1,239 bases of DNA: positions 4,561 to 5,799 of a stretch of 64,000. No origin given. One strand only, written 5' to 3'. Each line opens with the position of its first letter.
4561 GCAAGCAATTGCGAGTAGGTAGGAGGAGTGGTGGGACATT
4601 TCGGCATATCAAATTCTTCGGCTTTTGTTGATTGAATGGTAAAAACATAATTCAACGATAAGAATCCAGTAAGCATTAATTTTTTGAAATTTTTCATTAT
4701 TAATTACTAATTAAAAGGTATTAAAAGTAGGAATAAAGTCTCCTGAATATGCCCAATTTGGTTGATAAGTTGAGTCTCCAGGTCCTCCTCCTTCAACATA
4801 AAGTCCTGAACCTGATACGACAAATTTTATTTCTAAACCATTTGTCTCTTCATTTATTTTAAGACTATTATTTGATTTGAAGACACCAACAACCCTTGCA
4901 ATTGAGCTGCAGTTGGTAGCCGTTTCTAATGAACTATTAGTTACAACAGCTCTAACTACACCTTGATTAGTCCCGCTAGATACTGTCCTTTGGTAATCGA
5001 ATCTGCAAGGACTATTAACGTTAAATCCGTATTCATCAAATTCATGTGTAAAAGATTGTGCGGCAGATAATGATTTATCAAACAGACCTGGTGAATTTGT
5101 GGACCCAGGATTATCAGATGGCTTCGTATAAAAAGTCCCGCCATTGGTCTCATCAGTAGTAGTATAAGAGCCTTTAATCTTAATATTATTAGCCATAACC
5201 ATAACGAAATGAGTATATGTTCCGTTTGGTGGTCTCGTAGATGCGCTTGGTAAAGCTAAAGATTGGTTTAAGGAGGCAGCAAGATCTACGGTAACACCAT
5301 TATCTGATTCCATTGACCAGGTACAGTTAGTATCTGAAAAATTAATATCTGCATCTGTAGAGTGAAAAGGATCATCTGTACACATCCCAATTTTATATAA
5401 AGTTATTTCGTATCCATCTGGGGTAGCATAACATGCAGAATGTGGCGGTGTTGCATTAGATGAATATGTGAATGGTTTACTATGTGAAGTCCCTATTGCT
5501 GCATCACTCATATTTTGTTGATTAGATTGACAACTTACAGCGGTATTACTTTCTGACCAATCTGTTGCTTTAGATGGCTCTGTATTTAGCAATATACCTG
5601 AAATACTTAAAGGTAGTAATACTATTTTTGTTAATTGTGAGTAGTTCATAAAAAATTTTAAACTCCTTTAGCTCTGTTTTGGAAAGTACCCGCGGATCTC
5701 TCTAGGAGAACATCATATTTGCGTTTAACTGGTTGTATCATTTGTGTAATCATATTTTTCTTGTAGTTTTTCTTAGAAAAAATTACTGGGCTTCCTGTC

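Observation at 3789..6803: Candidate split inverse-autotransporter secretion system: passenger-less intimin-type barrel plus two secreted paralogs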

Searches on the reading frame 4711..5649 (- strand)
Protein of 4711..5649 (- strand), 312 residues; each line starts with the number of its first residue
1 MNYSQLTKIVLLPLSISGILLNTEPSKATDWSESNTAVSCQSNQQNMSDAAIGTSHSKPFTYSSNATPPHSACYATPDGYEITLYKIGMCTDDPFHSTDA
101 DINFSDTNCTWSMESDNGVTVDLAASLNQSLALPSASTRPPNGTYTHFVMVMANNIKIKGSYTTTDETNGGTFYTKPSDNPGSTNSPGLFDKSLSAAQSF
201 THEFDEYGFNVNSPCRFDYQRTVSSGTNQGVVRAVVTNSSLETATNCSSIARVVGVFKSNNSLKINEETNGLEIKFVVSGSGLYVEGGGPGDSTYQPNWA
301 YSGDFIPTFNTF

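Call 3: search_protein_families(library=pfam, proteins=[window:4711-5649:-], max_evalue=1)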
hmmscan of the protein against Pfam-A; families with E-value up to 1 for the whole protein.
window:4711-5649:- (312 aa): 0 families

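Call 4: search_protein_families(library=ncbifam, proteins=[window:4711-5649:-], max_evalue=1)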
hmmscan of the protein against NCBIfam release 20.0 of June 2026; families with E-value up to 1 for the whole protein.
window:4711-5649:- (312 aa): 0 families

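Call 6: find_homologous_proteins(query=window:4711-5649:-)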
Query window:4711-5649:- (312 aa): 35 proteins with E <= 0.001 among 2926 candidates.
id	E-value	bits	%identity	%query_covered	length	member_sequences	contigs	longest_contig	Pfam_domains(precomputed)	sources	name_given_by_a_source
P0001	7.5e-196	668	95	100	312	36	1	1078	-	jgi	jgi:hypothetical protein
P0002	3.6e-145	501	71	100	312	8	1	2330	-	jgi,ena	-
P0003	4.1e-138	478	66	100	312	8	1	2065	-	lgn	-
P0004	1.2e-110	388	57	100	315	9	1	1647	-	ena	-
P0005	6.3e-110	385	57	100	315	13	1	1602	-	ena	-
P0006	2.3e-109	384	56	100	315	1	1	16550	-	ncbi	-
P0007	1.5e-108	381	56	100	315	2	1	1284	-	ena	-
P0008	1.6e-108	381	56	100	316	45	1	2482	-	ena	-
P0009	2.8e-108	380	56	100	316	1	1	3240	-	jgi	-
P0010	3.3e-107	377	56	100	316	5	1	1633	-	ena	-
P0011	1.4e-106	375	55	100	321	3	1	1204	-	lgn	-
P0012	1.9e-106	374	56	100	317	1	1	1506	-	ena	-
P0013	2.6e-106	374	55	100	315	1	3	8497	-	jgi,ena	-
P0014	4.1e-106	373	55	100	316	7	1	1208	-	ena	-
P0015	7.3e-106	372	55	100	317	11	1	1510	-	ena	-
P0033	7.1e-54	201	40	94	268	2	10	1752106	-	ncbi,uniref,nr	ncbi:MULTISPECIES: hypothetical protein [Prochlorococcus]|uniref:hypothetical protein n=1 Tax=Prochl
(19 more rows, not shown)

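Call 9: find_encoding_contigs(protein=P0033, flank=6000, max_places=6)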
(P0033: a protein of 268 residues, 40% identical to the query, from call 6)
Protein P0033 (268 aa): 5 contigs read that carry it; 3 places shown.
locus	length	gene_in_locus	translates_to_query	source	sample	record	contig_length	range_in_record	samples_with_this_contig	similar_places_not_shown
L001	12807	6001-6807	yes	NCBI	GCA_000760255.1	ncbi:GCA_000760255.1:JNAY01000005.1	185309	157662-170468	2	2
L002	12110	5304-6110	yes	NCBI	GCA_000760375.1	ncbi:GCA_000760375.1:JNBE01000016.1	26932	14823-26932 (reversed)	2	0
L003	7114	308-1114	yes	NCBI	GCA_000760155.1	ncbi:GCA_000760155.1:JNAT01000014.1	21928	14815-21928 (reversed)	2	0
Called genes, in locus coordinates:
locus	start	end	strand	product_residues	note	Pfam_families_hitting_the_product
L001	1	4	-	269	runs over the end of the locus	PF25145:NfeD1b_N (weak), PF01343:Peptidase_S49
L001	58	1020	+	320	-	PF00892:EamA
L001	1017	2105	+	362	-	PF00534:Glycos_transf_1, PF13692:Glyco_trans_1_4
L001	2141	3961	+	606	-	PF13231:PMT_2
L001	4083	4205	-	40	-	-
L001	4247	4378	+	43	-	-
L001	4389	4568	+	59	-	PF07862:Nif11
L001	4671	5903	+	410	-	PF11924:IAT_beta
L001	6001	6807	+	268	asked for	-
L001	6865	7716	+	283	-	-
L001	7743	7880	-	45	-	-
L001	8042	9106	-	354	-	PF00421:PSII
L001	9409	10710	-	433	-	-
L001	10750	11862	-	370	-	PF13450:NAD_binding_8, PF03275:GLF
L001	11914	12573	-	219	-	PF07021:MetW (weak), PF13847:Methyltransf_31 (weak), PF08241:Methyltransf_11, PF13649:Methyltransf_25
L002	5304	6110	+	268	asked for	-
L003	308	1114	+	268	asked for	-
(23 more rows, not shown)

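Call 14: find_homologous_proteins(query=A1, max_evalue=0.01)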
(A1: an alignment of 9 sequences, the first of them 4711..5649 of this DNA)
Query A1 (9 sequences) (312 aa, profile of the alignment): 124 proteins with E <= 0.01 among 8000 candidates; the best 120 are listed.
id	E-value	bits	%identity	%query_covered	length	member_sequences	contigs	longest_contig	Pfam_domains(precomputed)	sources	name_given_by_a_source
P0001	7.2e-149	513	95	100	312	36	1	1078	-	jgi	jgi:hypothetical protein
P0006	1.0e-148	513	56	100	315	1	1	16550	-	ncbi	-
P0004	1.6e-147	509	57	100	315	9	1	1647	-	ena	-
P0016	2.6e-147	508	54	100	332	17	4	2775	-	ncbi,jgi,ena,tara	tara:strand:- start:163 stop:1161 length:999 start_codon:yes stop_codon:yes gene_type:complete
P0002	5.2e-147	507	71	100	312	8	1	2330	-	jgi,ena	-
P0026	6.1e-146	503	54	100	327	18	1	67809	-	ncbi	-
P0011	2.5e-145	501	55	100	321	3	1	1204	-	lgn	-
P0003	3.4e-144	498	66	100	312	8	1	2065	-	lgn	-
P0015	4.3e-144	497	55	100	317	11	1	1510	-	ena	-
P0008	1.3e-143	496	56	100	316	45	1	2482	-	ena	-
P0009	1.8e-143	495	56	100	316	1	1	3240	-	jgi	-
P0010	4.3e-143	494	56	100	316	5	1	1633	-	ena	-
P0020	1.0e-142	493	54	100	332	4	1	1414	-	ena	-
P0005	1.9e-142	492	57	100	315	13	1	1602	-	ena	-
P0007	1.9e-142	492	56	100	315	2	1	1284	-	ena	-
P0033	3.2e-102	360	40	94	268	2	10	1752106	-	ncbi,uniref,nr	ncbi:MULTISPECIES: hypothetical protein [Prochlorococcus]|uniref:hypothetical protein n=1 Tax=Prochl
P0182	2.1e-59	219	33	90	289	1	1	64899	-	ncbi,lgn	-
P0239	8.3e-20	89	30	62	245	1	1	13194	-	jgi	jgi:hypothetical protein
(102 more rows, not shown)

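Call 18: find_encoding_contigs(protein=P0239, flank=6000, max_places=3)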
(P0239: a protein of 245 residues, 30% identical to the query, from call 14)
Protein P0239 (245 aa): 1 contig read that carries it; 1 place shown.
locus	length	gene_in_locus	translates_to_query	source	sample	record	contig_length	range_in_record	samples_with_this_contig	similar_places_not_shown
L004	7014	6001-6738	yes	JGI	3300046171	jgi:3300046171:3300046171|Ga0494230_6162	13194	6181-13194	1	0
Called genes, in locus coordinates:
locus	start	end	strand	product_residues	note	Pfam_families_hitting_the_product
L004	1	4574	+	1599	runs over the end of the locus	PF22692:LlgE_F_G_D1, PF07559:FlgE_D2, PF06429:Flg_bbr_C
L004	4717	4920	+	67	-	-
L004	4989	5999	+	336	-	PF11924:IAT_beta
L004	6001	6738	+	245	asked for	-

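Call 19: find_encoding_contigs(protein=P0182, flank=6000, max_places=3)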
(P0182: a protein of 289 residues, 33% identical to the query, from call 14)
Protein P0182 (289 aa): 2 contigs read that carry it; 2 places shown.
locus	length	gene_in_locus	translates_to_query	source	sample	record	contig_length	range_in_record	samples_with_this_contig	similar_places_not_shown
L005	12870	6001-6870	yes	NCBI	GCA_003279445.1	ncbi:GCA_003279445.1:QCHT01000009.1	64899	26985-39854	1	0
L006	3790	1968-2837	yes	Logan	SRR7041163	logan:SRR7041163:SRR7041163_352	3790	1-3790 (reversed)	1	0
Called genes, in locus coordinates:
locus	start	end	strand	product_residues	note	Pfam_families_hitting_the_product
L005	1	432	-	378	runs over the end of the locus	PF00155:Aminotran_1_2 (weak), PF00266:Aminotran_5 (weak), PF01041:DegT_DnrJ_EryC1, PF01053:Cys_Met_Meta_PP (weak)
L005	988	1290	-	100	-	-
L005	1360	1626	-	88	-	-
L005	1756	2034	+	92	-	PF00005:ABC_tran, PF13175:AAA_15 (weak)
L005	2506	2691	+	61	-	-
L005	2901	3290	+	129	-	-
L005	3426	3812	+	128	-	PF03992:ABM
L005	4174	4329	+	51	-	-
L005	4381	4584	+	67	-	PF07864:DUF1651 (weak)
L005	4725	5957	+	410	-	PF11924:IAT_beta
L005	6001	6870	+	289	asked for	-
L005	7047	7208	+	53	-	-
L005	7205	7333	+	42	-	-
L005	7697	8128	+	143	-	PF00190:Cupin_1 (weak), PF07883:Cupin_2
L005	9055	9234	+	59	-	-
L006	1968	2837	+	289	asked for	-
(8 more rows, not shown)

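Call 24: predict_structure(alignment_id=A2)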
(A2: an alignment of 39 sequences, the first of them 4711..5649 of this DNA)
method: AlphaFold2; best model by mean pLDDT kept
length: 312 residues; sequences in the alignment: 39
mean_pLDDT: 80.6   pTM: 0.81
mean pLDDT of the five models: 80.6, 80.4, 80.0, 78.8, 78.8
residues with pLDDT >= 90: 127; 70-90: 105; 50-70: 56; < 50: 24
segments of 3 or more residues with pLDDT < 50: 1-13, 51-59
pLDDT, mean of each block of 10 residues (from residue 1): 45 51 56 67 61 46 58 89 96 79 88 95 85 90 95 97 83 94 86 96 86 76 82 91 85 93 93 87 81 75 88 90
secondary structure, 60 per line:
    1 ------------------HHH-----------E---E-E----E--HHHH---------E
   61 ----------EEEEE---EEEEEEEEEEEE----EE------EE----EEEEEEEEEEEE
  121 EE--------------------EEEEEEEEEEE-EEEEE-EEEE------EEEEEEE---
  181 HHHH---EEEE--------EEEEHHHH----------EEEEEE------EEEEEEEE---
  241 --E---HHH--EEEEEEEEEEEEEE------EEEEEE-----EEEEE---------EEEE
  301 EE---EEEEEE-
elements in order: H47-50 E71-75 E79-90 E109-122 E143-153 E155-159 E161-164 E171-177 H181-184 E188-191 E200-203 H204-207 E218-223 E230-237 E252-265 E272-277 E283-287 E297-302 E306-311

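Call 26: search_protein_representatives(alignment_id=A2)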
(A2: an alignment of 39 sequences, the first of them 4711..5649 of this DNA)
Query: 39 sequences, 294 profile positions. Proteins with E-value up to 0.001 (for the whole library): 843; up to 1e-10: 458; up to 1e-30: 117. The best 150 are listed.
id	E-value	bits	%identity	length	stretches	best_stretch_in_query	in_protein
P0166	8.0e-104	363.4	-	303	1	1-294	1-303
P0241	6.0e-99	347.4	-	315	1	4-294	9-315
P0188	1.6e-97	342.7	-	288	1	3-294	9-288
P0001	7.7e-95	333.9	-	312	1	1-294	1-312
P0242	1.4e-85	303.5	-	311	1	3-294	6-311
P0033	1.1e-75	271.0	-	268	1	23-294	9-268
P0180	9.4e-75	268.0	-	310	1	1-294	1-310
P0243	5.6e-72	258.9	-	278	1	4-292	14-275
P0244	3.5e-68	246.4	-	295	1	9-294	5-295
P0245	3.8e-66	239.7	-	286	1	7-294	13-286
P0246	6.3e-66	239.0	-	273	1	11-293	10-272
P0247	3.0e-65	236.8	-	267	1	15-294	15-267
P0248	1.3e-64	234.7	-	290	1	1-294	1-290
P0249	1.8e-64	234.3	-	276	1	6-293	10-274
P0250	2.2e-63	230.7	-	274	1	11-293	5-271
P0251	9.1e-63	228.6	-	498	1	20-294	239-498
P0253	1.3e-61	224.8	-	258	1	1-294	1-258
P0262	5.4e-58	213.0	-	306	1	4-294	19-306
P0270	1.2e-52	195.4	-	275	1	31-293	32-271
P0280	8.9e-50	186.0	-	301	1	8-293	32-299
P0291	1.2e-46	175.7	-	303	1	13-293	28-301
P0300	6.8e-45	170.0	-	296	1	14-293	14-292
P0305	5.2e-43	163.8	-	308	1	6-294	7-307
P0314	1.1e-40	156.1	-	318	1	5-293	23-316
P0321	2.8e-38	148.3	-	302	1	10-294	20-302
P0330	9.8e-36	139.9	-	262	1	41-292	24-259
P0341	9.9e-34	133.3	-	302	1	6-292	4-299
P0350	1.1e-31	126.6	-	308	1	21-294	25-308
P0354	1.3e-30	123.1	-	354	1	8-277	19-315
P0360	5.2e-30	121.1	-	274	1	53-293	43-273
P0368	6.4e-28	114.2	-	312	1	13-291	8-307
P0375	6.0e-27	111.1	-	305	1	7-291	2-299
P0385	8.3e-26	107.3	-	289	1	11-290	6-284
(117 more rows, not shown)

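Call 27: fold_search(model_id=the predicted structure, library=pdb)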
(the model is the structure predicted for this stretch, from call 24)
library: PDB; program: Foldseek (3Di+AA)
matches with E <= 10: 381; with E <= 0.001: 0
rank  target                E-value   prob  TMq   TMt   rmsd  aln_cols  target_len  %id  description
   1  1gt1_A                8.8e-02  0.07  0.08  0.13  14.3       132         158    8  Complex of Bovine Odorant Binding Protein with Aminoanthracene and pyrazine (released 2003-10-03)
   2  4o3w_B                1.0e-01  0.04  0.11  0.07  22.9       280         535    8  Crystal structure of the vaccine antigen Transferrin Binding Protein B (TbpB) mutant Tyr-63-Ala from Actinobacillus su (released 2015-01-14)
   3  1obp_A                1.2e-01  0.08  0.09  0.15  14.2       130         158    7  ODORANT-BINDING PROTEIN FROM BOVINE NASAL MUCOSA (released 1996-10-14)
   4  1hn2_A                1.3e-01  0.05  0.08  0.14  14.6       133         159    9  CRYSTAL STRUCTURE OF BOVINE OBP COMPLEXED WITH AMINOANTHRACENE (released 2001-12-05)
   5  1g85_A                1.4e-01  0.06  0.08  0.14  14.4       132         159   10  CRYSTAL STRUCTURE OF BOVINE ODORANT BINDING PROTEIN COMPLEXED WITH IS NATURAL LIGAND (released 2002-06-26)
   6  2hlv                  1.8e-01  0.08  0.09  0.16  14.2       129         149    7  Bovine Odorant Binding Protein deswapped triple mutant (released 2008-03-25)
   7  1e5p_C                2.1e-01  0.08  0.10  0.17  14.2       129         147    5  Crystal structure of aphrodisin, a sex pheromone from female hamster (released 2001-07-26)
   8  6nkq_D                2.4e-01  0.02  0.08  0.12  15.0       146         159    7  The structure of bovine beta-lactoglobulin in novel crystals grown at pH 3.8 (released 2019-01-23)
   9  1hn2_B                2.6e-01  0.06  0.09  0.14  14.6       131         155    9  CRYSTAL STRUCTURE OF BOVINE OBP COMPLEXED WITH AMINOANTHRACENE (released 2001-12-05)
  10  1pbo_A                2.8e-01  0.04  0.08  0.12  14.4       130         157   10  COMPLEX OF BOVINE ODORANT BINDING PROTEIN (OBP) WITH A SELENIUM CONTAINING ODORANT (released 1997-07-23)
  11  3fiq_B                2.8e-01  0.04  0.10  0.16  16.6       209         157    8  Odorant Binding Protein OBP1 (released 2009-05-19)
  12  1e5p_A                3.0e-01  0.06  0.11  0.18  15.4       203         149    5  Crystal structure of aphrodisin, a sex pheromone from female hamster (released 2001-07-26)
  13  3fiq_A                3.2e-01  0.07  0.10  0.17  14.3       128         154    8  Odorant Binding Protein OBP1 (released 2009-05-19)
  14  1g85_B                3.5e-01  0.03  0.08  0.12  14.9       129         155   10  CRYSTAL STRUCTURE OF BOVINE ODORANT BINDING PROTEIN COMPLEXED WITH IS NATURAL LIGAND (released 2002-06-26)
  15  3pqu_A                3.5e-01  0.02  0.11  0.07  26.4       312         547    7  The crystal structures of porcine pathogen AsH57_TbpB (released 2011-02-02)
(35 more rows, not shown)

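Call 32: find_related_loci(query=A4, collection=genome_contigs, flank=5000)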
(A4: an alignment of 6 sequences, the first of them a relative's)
Query A4 (273 aa) in genome_contigs; peptide patterns used: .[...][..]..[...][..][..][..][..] (x = any residue, [..] = any of these).
14 stretches matched a pattern; 6 encode a relative of the query (tblastn E <= 1e-3); 6 distinct loci.
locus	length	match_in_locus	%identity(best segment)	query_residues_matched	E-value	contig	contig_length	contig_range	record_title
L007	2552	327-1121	46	5-271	3e-71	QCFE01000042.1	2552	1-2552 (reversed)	Prochlorococcus sp. AG-363-B11 Ga0115798_142, whole genome shotgun sequence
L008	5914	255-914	49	50-271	2e-55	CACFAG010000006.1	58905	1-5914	uncultured Prochlorococcus sp. isolate AG-907-L10 genome assembly, contig: AG-907-L10_NODE_6, whole genome shotgun seque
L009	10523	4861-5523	48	50-271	4e-53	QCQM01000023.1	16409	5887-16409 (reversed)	Prochlorococcus sp. AG-449-O05 Ga0171991_123, whole genome shotgun sequence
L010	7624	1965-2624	46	50-271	1e-51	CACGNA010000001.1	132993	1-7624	uncultured Prochlorococcus sp. isolate AG-422-M23 genome assembly, contig: AG-422-M23_NODE_1, whole genome shotgun seque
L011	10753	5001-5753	36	35-272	3e-36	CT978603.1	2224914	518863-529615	Synechococcus sp. RCC307 genomic DNA sequence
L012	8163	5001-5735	37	49-271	5e-36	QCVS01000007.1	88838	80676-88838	Prochlorococcus sp. AG-686-J21 Ga0172077_107, whole genome shotgun sequence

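Call 33: list_cluster_members(proteins=[P0243, P0246, P0253, P0270, P0300, P0330, P0354, P0360, P0385, P0251])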
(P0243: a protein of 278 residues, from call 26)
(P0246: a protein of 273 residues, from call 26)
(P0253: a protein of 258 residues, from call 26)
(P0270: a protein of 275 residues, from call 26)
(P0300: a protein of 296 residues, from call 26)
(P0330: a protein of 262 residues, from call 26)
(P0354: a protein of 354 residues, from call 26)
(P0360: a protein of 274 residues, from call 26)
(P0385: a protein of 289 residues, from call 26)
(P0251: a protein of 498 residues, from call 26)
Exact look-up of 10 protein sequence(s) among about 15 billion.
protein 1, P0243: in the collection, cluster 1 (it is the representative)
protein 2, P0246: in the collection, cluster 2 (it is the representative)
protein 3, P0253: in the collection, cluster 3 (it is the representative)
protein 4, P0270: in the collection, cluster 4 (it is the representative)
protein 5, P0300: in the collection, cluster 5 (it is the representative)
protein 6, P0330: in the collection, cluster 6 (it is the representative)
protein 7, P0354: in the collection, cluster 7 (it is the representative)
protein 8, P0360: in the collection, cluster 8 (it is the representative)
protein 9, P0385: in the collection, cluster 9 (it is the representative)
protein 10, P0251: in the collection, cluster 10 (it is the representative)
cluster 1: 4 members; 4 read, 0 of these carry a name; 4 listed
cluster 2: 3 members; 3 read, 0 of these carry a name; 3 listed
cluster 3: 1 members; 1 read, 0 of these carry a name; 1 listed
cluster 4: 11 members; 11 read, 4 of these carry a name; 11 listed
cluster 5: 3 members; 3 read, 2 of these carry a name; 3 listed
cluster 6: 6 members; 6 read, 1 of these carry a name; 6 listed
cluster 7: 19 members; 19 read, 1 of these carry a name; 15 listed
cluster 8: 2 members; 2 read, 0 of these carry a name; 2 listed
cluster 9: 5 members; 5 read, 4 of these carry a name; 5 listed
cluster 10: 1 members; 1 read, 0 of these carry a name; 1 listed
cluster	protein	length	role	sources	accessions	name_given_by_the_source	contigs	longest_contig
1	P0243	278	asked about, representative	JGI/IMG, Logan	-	-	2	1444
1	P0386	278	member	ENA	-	-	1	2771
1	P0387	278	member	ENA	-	-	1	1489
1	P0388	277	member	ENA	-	-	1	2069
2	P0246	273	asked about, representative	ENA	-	-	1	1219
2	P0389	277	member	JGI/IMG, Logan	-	-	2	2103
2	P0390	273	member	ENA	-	-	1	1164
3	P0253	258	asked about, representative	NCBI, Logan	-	-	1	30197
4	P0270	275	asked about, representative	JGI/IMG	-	hypothetical protein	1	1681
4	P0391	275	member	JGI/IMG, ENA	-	hypothetical protein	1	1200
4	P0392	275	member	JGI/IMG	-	hypothetical protein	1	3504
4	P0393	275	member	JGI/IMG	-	hypothetical protein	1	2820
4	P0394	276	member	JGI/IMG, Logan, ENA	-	-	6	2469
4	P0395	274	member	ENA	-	-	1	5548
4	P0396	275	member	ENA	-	-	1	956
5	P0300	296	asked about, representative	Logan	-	-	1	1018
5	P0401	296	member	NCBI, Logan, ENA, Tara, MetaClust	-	strand:- start:4326 stop:5216 length:891 start_codon:yes stop_codon:yes gene_type:complete | TARA_030_SRF_0.22-1.6_scaffold311297_1_gene414290 "" ""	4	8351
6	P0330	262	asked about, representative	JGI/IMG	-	-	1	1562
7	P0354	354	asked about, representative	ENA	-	-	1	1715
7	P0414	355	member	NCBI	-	-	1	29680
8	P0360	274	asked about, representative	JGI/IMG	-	-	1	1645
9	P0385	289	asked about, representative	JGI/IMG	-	hypothetical protein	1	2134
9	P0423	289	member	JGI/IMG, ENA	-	hypothetical protein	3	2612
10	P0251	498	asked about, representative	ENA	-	-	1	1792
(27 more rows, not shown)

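Call 35: find_encoding_contigs(protein=P0401, flank=5000, max_places=3)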
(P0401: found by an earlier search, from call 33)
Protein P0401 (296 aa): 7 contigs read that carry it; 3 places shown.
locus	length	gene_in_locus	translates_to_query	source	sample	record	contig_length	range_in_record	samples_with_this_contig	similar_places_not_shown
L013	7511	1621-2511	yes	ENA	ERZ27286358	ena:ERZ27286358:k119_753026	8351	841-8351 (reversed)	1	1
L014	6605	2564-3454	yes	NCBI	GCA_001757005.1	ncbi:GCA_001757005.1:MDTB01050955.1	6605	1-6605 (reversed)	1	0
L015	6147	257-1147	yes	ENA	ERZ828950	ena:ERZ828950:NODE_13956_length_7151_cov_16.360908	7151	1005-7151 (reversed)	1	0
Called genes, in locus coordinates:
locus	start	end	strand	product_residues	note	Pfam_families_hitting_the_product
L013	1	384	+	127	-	?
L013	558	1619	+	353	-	PF11924:IAT_beta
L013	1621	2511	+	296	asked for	-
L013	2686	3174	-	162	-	-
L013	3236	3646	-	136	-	PF00027:cNMP_binding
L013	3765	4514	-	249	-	PF00254:FKBP_C, PF00581:Rhodanese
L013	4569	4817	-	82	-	PF04828:GFA (weak)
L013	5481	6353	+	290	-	PF00496:SBP_bac_5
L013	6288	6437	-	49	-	PF12911:OppC_N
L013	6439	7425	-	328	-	PF19300:BPD_transp_1_N, PF00528:BPD_transp_1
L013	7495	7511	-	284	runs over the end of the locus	?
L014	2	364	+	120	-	?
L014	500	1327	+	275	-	PF05721:PhyH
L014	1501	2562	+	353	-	PF11924:IAT_beta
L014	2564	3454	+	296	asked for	-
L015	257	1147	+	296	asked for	-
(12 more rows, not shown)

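Call 36: find_encoding_contigs(protein=P0253, flank=5000, max_places=3)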
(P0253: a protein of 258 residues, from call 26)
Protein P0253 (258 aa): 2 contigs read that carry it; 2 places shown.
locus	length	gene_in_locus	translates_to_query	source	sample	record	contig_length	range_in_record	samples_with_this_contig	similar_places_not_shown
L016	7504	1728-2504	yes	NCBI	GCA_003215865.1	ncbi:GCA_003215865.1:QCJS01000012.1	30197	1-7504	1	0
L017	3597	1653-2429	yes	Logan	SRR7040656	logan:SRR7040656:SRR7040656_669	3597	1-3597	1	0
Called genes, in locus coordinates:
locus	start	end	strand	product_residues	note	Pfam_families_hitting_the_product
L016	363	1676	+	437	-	PF11924:IAT_beta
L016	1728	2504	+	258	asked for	-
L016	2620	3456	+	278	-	PF06750:A24_N_bact, PF01478:Peptidase_A24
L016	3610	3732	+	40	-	-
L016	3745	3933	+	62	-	-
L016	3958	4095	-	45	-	-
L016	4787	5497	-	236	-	PF20670:DUF6816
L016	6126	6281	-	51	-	-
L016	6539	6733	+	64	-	-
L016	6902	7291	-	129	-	PF03992:ABM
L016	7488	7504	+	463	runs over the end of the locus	PF00089:Trypsin, PF13365:Trypsin_2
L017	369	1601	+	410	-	PF11924:IAT_beta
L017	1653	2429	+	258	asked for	-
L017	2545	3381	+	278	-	PF06750:A24_N_bact, PF01478:Peptidase_A24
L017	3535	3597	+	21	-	?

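Call 37: find_encoding_contigs(protein=P0414, flank=5000, max_places=2)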
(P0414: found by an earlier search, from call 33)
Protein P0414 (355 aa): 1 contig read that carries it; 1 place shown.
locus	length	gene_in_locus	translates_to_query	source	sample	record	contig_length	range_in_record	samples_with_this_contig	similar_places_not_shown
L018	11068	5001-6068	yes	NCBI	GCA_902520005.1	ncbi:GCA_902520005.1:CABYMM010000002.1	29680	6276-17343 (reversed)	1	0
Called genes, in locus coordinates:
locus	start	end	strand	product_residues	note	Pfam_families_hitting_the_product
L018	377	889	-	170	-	PF00156:Pribosyltran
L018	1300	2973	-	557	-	-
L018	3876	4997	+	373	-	PF11924:IAT_beta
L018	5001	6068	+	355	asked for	-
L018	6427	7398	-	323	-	PF01402:RHH_1 (weak)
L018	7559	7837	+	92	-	-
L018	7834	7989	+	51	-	-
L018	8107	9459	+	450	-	PF09903:DUF2130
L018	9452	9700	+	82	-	-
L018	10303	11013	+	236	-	PF00639:Rotamase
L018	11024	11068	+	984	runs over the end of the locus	PF00027:cNMP_binding (weak), PF02463:SMC_N (faint), PF03412:Peptidase_C39, PF00664:ABC_membrane, PF00005:ABC_tran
